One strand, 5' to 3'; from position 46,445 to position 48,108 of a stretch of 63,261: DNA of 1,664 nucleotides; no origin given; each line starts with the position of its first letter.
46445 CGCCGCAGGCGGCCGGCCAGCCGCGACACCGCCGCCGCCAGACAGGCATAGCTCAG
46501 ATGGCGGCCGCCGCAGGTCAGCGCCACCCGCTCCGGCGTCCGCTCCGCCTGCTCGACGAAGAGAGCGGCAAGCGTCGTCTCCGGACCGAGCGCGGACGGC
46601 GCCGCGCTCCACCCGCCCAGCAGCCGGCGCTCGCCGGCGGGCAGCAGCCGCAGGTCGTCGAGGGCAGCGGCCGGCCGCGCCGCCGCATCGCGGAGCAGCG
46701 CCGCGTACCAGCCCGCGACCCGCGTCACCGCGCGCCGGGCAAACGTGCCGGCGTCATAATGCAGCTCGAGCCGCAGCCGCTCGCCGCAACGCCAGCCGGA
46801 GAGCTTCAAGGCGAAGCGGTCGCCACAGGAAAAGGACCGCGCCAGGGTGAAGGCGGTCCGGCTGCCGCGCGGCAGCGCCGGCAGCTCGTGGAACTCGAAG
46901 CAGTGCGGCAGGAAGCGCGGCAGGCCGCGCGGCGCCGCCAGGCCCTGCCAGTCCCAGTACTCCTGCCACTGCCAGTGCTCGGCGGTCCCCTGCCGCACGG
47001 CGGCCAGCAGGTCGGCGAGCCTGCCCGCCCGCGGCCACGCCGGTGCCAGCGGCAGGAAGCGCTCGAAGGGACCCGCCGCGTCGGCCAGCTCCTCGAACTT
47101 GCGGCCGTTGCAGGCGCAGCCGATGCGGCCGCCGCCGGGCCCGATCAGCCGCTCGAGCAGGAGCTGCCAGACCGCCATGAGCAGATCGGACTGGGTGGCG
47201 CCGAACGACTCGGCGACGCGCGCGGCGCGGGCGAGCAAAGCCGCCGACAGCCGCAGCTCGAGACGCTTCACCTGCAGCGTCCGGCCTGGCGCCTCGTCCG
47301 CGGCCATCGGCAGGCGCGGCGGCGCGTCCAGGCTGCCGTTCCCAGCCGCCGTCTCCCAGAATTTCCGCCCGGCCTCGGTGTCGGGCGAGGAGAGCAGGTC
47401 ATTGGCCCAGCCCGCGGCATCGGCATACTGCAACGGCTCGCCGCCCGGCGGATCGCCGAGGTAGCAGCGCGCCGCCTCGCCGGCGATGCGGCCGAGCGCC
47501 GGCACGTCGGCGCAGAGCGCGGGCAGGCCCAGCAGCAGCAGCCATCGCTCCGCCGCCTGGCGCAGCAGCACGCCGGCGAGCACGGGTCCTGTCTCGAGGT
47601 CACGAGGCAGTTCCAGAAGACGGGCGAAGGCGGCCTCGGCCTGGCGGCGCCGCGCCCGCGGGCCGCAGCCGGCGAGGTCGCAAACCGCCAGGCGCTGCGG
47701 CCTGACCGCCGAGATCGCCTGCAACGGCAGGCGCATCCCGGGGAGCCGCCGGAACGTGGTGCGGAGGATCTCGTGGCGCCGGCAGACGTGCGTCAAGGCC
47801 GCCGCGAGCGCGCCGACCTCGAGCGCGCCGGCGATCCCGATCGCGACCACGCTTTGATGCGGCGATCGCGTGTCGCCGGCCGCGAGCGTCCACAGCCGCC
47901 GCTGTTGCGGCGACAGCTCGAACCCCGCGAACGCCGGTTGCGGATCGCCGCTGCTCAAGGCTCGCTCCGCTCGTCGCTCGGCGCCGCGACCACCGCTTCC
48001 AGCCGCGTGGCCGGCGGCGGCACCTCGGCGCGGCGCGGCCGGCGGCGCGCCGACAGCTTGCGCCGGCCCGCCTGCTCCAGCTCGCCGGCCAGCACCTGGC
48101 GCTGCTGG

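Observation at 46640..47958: Condensation-like domain without the catalytic His motif (C*), placed directly after another protein's terminal C domain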

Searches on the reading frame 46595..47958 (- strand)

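Call 9: search_protein_families(library=pfam, proteins=[window:46595-47958:-], max_evalue=1)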
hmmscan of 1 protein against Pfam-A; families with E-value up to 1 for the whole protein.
window:46595-47958:- (454 aa): 1 family
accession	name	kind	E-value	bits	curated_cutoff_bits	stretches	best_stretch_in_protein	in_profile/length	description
PF00668.25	Condensation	-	6.6e-37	127.7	30.6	1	14-447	6-455/456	Condensation domain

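Call 10: search_protein_families(library=ncbifam, proteins=[window:46595-47958:-], max_evalue=1)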
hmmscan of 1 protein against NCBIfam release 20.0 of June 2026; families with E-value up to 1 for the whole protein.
window:46595-47958:- (454 aa): 3 families
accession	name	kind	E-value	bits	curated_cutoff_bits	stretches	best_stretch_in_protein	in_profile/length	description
NF004282.0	PRK05691.1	subfamily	7.1e-34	115.2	4090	1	14-454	677-1125/4334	non-ribosomal peptide synthase/polyketide synthase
NF006787.0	PRK09294.1-1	subfamily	0.014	14.3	396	1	39-69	27-57/420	acyltransferase PapA5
NF047350.1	aureusi_NRPS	equivalog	0.3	7.8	2500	1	13-69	995-1052/2373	aureusimine non-ribosomal peptide synthetase AusA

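Call 11: search_solved_structures(query=window:46595-47958:-, max_evalue=1, show_alignments=2)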
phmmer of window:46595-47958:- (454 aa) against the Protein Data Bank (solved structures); distinct sequences matched with E-value up to 1: 23.
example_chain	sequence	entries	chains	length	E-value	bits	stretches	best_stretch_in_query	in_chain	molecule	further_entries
6p1j_A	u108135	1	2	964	1.2e-20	77.2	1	14-451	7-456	Txo2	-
9uay_A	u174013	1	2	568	7.9e-14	54.7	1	15-316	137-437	CmnI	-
2jgp_A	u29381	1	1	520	1e-13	54.3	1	11-435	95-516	TYROCIDINE SYNTHETASE 3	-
6oyf_A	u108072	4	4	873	1.3e-13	53.9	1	15-451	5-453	Txo1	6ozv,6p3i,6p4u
4znm_A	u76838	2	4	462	5.1e-11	45.4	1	38-307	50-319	C-domain type II peptide synthetase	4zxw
4tx2_B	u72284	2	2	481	4.2e-10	42.4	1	15-327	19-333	Non-ribosomal peptide synthetase | Peptide synthetase, module 7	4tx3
6ad3_A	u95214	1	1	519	6.3e-09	38.5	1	14-304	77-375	Lovastatin nonaketide synthase mokA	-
8qnf_A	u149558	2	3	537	3.1e-08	36.2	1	49-445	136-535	Condensation domain TomBC from the Tomaymycin non-ribosomal peptide synthetase | Tomaymycin non-ribosomal peptide synthetase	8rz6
8hlk_A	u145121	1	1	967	5e-08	35.6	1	34-451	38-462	Microcystin synthetase B (Fragment)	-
8z0q_C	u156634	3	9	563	1e-06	31.3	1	168-438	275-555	Special condensation domain in NRPS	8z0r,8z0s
8fx6_A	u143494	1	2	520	1.4e-06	30.7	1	15-323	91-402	PCP-C didomain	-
7kvw_A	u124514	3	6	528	1.8e-06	30.4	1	15-323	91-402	PCP-C didomain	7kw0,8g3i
9x29_A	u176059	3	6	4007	1.1e-05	27.8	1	15-318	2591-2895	PKS-NRPS hybrid synthetase psoA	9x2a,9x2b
9rde_A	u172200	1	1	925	1.4e-05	27.5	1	19-439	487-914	Bacitracin synthase 3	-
9x2c_A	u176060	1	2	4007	2.1e-05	26.9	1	15-318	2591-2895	PKS-NRPS hybrid synthetase psoA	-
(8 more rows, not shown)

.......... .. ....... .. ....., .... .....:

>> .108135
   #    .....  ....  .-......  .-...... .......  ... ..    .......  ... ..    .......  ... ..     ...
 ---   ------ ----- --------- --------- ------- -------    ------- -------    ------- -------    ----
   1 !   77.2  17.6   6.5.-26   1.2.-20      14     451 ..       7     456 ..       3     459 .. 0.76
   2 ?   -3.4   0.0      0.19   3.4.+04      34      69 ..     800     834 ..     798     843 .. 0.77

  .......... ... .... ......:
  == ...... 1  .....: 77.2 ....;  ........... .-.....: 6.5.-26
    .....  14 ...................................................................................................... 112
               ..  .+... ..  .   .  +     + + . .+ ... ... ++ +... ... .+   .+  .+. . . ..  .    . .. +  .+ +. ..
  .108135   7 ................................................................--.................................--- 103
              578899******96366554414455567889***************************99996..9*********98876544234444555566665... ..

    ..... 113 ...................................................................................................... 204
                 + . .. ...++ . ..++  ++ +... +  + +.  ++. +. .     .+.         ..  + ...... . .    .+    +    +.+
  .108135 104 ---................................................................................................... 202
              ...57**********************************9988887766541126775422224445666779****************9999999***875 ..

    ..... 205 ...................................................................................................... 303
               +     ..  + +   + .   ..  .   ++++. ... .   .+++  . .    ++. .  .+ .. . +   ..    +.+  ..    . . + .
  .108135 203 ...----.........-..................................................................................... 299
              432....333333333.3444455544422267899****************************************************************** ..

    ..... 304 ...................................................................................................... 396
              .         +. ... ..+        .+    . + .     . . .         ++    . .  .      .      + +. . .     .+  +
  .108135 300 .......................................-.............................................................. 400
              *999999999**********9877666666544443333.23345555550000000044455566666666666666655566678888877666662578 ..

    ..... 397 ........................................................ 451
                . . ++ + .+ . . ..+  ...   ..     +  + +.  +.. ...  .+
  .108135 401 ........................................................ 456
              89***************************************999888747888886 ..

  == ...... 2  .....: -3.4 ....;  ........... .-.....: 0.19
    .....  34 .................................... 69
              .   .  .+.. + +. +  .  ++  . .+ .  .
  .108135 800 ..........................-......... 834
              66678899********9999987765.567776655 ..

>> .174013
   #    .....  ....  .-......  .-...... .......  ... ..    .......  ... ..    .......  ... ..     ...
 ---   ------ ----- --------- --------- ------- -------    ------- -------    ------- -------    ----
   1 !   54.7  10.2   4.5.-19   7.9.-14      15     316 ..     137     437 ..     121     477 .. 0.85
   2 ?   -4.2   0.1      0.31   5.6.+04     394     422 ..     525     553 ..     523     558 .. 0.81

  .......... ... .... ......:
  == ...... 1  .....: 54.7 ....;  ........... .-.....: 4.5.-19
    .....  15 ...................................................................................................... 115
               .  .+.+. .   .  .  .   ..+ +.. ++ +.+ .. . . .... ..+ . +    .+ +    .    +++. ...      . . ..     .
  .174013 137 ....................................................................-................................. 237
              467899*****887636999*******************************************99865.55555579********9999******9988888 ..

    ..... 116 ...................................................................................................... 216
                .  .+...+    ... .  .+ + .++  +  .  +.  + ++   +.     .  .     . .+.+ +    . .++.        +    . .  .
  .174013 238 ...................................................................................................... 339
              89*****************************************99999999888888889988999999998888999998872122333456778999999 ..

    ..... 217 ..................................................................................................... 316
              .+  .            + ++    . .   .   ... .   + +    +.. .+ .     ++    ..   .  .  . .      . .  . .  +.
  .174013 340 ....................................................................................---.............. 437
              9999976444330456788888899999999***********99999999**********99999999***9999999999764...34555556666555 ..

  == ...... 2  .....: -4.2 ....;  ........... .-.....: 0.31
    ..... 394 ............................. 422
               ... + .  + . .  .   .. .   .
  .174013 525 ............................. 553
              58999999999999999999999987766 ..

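Call 12: find_homologous_proteins(query=window:46595-47958:-, max_evalue=0.00001)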
Query window:46595-47958:- (454 aa): 33 proteins with E <= 0.00001 among 8000 candidates.
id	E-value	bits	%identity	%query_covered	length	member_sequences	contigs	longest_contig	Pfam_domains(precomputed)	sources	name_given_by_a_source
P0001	6.3e-67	245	40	96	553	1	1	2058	PF00668.26,PF00501.35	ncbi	ncbi:MAG TPA: condensation domain-containing protein, partial [Thermoanaerobaculia bacterium]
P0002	5.1e-56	209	38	96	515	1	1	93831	PF00668.26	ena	-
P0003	1.9e-49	187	35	95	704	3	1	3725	PF00668.26,PF00501.35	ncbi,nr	ncbi:MAG TPA: AMP-binding protein, partial [Thermoanaerobaculia bacterium]|nr:AMP-binding protein [T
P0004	3.7e-45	173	34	98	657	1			PF00668.26,PF00501.35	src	-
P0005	5.0e-45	172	35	89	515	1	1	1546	PF00668.26,PF00501.35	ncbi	ncbi:MAG TPA: condensation domain-containing protein, partial [Pyrinomonadaceae bacterium]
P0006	5.2e-42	163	32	99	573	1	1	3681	PF00668.26,PF00501.35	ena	-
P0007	7.0e-41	159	35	84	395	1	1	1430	PF00668.26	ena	-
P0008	3.0e-40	157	34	91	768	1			PF00668.26,PF00501.35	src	-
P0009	1.6e-39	154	35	90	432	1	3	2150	PF00668.26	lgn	-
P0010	2.4e-39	154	35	97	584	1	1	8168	PF00668.26,PF00501.35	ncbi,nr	ncbi:MAG TPA: condensation domain-containing protein, partial [Thermoanaerobaculia bacterium]|nr:con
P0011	3.2e-39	153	33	96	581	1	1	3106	PF00668.26,PF00501.35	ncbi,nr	ncbi:MAG: AMP-binding protein, partial [Acidobacteria bacterium]|nr:AMP-binding protein [Acidobacter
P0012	4.1e-38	150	36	72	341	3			PF00668.26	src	-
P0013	4.7e-38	149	34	90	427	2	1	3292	PF00668.26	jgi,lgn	-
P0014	8.9e-38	149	33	90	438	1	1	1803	PF00668.26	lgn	-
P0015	1.7e-35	141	34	89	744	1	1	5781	PF00668.26,PF00501.35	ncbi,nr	ncbi:MAG TPA: AMP-binding protein, partial [Thermoanaerobaculia bacterium]|nr:AMP-binding protein [T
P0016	1.1e-32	132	33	98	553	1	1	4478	PF00668.26,PF00501.35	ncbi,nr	ncbi:MAG TPA: condensation domain-containing protein, partial [Myxococcota bacterium]|nr:condensatio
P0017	1.9e-31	128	34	93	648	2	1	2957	PF00668.26,PF00501.35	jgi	jgi:hypothetical protein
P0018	2.2e-30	124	33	72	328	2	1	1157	PF00668.26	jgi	-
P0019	1.8e-29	121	43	43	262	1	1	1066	PF00668.26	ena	-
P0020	7.3e-25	106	35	56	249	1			PF00668.26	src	-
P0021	2.9e-22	97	39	42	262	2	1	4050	PF00668.26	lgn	-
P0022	9.5e-21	92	30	97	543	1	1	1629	PF00668.26,PF00550.32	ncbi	ncbi:MAG TPA: condensation domain-containing protein, partial [Thermoanaerobaculia bacterium]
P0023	8.6e-17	79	29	69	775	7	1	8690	PF00668.26,PF00550.32,PF00975.27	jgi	jgi:thioesterase domain-containing protein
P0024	9.0e-16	76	33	56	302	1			PF00668.26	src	-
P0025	8.4e-13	66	27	66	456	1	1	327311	PF00668.26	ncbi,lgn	ncbi:condensation domain-containing protein [Amycolatopsis sp. NPDC005003]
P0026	3.1e-11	61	31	66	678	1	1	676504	PF00668.26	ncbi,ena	-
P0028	2.8e-10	58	31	41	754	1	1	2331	PF00668.26,PF00550.32,PF00501.35,PF13193.13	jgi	jgi:hypothetical protein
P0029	3.8e-9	54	27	71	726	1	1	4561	PF00668.26,PF00975.27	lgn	-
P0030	2.4e-8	52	30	42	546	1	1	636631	PF00668.26,PF00550.32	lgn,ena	-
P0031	3.6e-8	51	30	61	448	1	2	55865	PF00668.26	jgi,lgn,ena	-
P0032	1.1e-6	46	32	37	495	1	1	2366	PF00668.26,PF18563.7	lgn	-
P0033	3.9e-6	44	27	96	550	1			PF00668.26,PF00501.35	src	-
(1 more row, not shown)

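Call 42: predict_structure(alignment_id=A2)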
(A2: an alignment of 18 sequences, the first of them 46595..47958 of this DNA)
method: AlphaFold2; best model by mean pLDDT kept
length: 454 residues; sequences in the alignment: 18
mean_pLDDT: 89.5   pTM: 0.89
mean pLDDT of the five models: 89.5, 88.5, 88.1, 87.5, 86.4
residues with pLDDT >= 90: 327; 70-90: 90; 50-70: 27; < 50: 10
segments of 3 or more residues with pLDDT < 50: 1-8
pLDDT, mean of each block of 10 residues (from residue 1): 44 90 80 90 97 97 94 90 92 96 95 89 87 97 96 96 97 93 93 88 69 80 80 95 97 97 95 82 93 94 89 95 95 85 69 95 95 94 95 94 95 97 97 93 77 50
secondary structure, 60 per line:
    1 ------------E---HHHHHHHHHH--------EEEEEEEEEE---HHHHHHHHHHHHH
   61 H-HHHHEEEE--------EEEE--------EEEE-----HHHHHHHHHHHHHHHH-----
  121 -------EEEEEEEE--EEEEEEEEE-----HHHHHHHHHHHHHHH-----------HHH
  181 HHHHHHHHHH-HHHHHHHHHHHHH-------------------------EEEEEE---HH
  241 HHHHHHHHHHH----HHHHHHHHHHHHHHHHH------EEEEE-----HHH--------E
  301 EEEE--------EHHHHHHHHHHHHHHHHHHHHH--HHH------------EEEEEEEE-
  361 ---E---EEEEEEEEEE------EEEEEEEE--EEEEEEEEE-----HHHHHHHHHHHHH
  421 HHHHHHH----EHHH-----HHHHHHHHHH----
elements in order: H17-26 E35-44 H48-61 H63-66 E67-70 E79-82 E91-94 H100-115 E128-135 E138-146 H152-166 H178-190 H192-204 E230-235 H239-251 H256-272 E279-283 E300-304 H314-334 E352-359 E368-377 E384-391 E394-402 H408-427 H441-450

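Call 45: fold_search(model_id=the predicted structure, library=pdb)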
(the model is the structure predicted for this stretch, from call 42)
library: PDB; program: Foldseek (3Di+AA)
matches with E <= 10: 451; with E <= 0.001: 228
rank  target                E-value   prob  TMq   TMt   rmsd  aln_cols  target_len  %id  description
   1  6p1j_A                5.3e-34  1.00  0.78  0.39   4.5       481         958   27  The structure of condensation and adenylation domains of teixobactin-producing nonribosomal peptide synthetase Txo2 se (released 2019-05-29)
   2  6p1j_B                1.0e-33  1.00  0.78  0.39   4.4       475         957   27  The structure of condensation and adenylation domains of teixobactin-producing nonribosomal peptide synthetase Txo2 se (released 2019-05-29)
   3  2jgp                  1.1e-31  1.00  0.73  0.64   6.0       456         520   22  Structure of the TycC5-6 PCP-C bidomain of the tyrocidine synthetase TycC (released 2007-10-30)
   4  8f7f                  1.0e-30  1.00  0.72  0.75   4.8       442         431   16  The condensation domain of surfactin A synthetase C in space group P43212 (released 2023-11-22)
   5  8f7h                  2.3e-30  1.00  0.72  0.76   4.8       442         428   16  The condensation domain of surfactin A synthetase C variant 18b in space group P212121 (released 2023-11-22)
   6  8z0r_B                2.6e-30  1.00  0.74  0.76   6.0       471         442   23  Cryo-EM structure of tetramer HtmB2-CT (released 2025-03-19)
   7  6oyf                  3.9e-30  1.00  0.76  0.43   6.5       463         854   25  The structure of condensation and adenylation domains of teixobactin-producing nonribosomal peptide synthetase Txo1 seri (released 2019-05-29)
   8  9uay_A                4.4e-30  1.00  0.73  0.76   4.7       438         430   23  Crystal structure of CmnI (released 2026-03-11)
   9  5u89_A                6.8e-30  1.00  0.78  0.36   4.0       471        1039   24  Crystal structure of a cross-module fragment from the dimodular NRPS DhbF (released 2017-05-10)
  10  4znm_B                1.9e-29  1.00  0.78  0.80   4.0       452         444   21  Crystal structure of SgcC5 protein from Streptomyces globisporus (apo form) (released 2015-05-27)
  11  4tx2                  1.9e-29  1.00  0.75  0.75   5.2       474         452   24  Crystal structure of the X-domain from teicoplanin biosynthesis (released 2015-02-04)
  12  4tx3_B                2.0e-29  1.00  0.75  0.74   5.4       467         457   24  Complex of the X-domain and OxyB from Teicoplanin Biosynthesis (released 2015-02-04)
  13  8rz6_B                2.6e-29  1.00  0.77  0.79   4.5       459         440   20  SeMet derivative structure of the condensation domain TomBC from the Tomaymycin non-ribosomal peptide synthetase (released 2024-06-26)
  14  8z0q_C                4.0e-29  1.00  0.76  0.79   5.4       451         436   22  Cryo-EM structure of dimer HtmB2-CT (released 2025-03-19)
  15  6ozv                  6.1e-29  1.00  0.74  0.42   7.5       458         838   26  The structure of condensation and adenylation domains of teixobactin-producing nonribosomal peptide synthetase Txo1 seri (released 2019-05-29)
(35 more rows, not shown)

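Call 47: find_encoding_contigs(protein=P0002, flank=10000, max_places=3)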
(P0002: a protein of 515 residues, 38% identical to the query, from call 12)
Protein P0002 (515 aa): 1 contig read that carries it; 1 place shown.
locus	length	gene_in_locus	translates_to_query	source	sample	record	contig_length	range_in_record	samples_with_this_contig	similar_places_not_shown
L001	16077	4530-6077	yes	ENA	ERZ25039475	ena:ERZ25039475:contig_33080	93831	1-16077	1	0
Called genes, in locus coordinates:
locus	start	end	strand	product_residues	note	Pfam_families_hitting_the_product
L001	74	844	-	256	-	-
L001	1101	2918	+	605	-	PF00501:AMP-binding, PF13193:AMP-binding_C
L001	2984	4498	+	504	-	PF00668:Condensation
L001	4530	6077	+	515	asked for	PF00668:Condensation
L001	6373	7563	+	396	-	PF00501:AMP-binding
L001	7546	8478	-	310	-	-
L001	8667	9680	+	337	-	PF00668:Condensation, PF00501:AMP-binding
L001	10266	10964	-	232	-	-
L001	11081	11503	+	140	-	PF00668:Condensation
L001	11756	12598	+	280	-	PF00668:Condensation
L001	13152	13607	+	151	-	PF00501:AMP-binding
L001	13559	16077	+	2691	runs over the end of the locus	PF13193:AMP-binding_C, PF00550:PP-binding, PF00668:Condensation, PF00501:AMP-binding, PF13193:AMP-binding_C, PF00550:PP-binding, PF00668:Condensation, PF00501:AMP-binding, +3 more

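Call 48: search_protein_representatives(alignment_id=A2)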
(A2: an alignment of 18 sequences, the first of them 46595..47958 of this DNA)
Query: 18 sequences, 448 profile positions. Proteins with E-value up to 0.001 (for the whole library): 138557; up to 1e-10: 107528; up to 1e-30: 66701. The best 150 are listed.
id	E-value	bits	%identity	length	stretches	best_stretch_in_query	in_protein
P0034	0.0e+00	1696.6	-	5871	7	4-442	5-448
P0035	0.0e+00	1607.6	-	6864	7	10-430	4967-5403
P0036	0.0e+00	1563.4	-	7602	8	10-446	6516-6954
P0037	0.0e+00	1463.2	-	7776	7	9-445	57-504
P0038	0.0e+00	1446.5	-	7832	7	6-446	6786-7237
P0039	0.0e+00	1435.9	-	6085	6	3-446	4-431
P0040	0.0e+00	1429.4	-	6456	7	10-447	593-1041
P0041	0.0e+00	1426.7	-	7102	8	2-446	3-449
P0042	0.0e+00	1423.5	-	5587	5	2-447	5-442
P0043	0.0e+00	1409.3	-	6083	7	10-444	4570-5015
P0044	0.0e+00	1407.4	-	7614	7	10-446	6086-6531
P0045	0.0e+00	1396.7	-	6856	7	7-447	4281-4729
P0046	0.0e+00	1379.6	-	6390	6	10-447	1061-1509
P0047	0.0e+00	1373.1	-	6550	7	10-447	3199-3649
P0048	0.0e+00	1371.8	-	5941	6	10-440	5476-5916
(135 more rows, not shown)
